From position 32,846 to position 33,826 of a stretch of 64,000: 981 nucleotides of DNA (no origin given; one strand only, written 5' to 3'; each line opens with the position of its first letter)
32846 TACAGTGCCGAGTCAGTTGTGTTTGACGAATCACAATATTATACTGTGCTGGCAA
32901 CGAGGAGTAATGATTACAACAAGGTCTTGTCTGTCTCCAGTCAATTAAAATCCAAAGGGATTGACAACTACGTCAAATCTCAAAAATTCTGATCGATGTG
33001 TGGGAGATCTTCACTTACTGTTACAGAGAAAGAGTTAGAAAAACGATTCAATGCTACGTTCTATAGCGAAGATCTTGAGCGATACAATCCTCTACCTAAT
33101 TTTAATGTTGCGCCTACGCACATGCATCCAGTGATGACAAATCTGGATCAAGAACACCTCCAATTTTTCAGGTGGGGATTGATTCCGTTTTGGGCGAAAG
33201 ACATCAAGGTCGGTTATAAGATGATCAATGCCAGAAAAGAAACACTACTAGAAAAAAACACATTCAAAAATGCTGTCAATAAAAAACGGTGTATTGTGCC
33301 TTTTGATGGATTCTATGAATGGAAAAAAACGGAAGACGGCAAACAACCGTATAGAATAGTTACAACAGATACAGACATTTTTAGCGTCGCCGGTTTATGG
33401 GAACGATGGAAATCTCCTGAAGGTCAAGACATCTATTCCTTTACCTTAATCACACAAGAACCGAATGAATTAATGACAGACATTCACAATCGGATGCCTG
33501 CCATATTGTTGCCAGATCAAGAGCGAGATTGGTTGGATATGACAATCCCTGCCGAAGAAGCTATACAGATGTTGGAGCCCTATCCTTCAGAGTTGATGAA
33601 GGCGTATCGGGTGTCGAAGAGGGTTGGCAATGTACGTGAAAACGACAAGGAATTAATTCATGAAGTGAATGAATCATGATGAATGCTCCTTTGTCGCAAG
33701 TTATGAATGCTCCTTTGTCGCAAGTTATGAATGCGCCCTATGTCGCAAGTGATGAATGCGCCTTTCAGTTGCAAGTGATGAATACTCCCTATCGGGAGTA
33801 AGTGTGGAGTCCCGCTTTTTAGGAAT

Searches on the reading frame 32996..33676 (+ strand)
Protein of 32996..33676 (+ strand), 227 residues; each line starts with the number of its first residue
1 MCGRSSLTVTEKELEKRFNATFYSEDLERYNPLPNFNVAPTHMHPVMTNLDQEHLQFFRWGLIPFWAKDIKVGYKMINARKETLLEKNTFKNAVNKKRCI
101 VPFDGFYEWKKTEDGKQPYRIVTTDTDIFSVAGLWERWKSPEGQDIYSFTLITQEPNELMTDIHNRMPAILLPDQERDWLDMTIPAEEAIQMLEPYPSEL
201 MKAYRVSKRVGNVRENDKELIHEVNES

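Call 36: search_protein_families(library=ncbifam, proteins=[window:32996-33676:+], max_evalue=0.001)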
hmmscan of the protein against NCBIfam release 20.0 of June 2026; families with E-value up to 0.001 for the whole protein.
window:32996-33676:+ (227 aa): 1 family
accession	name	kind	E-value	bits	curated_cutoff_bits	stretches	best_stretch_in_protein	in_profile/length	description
NF007413.0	PRK09951.1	subfamily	3.6e-27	95.2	349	1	1-223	1-221/222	hypothetical protein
